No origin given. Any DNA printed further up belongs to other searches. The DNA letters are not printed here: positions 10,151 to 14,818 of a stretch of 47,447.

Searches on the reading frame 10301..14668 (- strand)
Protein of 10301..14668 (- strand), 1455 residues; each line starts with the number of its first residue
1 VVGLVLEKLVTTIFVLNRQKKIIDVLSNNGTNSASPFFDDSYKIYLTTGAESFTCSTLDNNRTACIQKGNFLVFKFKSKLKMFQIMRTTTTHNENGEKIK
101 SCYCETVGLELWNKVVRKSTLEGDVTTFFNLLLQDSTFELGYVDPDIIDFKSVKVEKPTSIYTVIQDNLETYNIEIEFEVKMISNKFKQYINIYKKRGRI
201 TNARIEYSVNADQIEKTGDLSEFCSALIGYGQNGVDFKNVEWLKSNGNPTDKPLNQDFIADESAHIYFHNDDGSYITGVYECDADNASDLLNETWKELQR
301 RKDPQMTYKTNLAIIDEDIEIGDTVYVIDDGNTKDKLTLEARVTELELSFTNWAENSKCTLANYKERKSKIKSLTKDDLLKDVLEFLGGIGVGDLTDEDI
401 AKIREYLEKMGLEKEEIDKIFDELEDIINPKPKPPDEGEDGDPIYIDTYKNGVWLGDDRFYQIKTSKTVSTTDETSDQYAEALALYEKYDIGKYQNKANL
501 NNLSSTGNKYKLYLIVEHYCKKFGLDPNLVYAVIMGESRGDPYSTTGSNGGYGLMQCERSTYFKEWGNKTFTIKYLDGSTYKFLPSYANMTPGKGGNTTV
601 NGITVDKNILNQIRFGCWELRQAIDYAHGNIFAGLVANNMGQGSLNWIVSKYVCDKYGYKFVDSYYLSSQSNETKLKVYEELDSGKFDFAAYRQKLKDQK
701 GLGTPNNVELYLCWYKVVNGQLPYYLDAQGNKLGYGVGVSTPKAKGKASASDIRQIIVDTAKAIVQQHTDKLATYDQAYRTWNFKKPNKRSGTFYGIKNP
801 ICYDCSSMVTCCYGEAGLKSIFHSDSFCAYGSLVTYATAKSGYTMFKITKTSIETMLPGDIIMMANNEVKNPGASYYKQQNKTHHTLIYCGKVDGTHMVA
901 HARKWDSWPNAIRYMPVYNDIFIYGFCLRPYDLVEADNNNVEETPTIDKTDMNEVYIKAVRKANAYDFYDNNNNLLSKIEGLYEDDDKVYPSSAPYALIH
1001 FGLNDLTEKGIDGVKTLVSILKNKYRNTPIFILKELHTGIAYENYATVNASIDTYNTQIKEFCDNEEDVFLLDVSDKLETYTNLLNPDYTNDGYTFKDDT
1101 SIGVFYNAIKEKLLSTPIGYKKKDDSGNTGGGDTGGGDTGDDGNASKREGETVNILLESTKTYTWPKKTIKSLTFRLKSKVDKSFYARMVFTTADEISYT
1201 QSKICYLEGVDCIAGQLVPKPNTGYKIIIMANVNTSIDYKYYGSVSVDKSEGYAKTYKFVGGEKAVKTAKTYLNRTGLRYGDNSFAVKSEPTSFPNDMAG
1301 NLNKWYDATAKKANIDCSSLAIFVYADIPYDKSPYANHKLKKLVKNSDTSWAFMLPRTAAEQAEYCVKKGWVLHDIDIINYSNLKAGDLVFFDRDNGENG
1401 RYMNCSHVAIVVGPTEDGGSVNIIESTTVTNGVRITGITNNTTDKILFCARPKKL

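Call 45: search_protein_families(library=phrogs, proteins=[window:10301-14668:-], max_evalue=0.00001)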
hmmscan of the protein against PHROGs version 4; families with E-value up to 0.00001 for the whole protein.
window:10301-14668:- (1455 aa): 6 families
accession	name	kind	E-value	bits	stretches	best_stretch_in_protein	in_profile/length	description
phrog_6253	-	tail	4e-33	116.1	1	12-373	2-390/589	minor tail protein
phrog_12312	-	head and packaging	8e-32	111.4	1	13-390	3-380/784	virion structural protein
phrog_20449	-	unknown function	3.9e-16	59.7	1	167-350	144-347/663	-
phrog_1067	-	head and packaging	6e-15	55.8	1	65-383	57-368/991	minor head protein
phrog_329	-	tail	7.3e-12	45.3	1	1202-1442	440-645/949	minor tail protein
phrog_14030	-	unknown function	2.4e-06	28.1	1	754-865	45-161/273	-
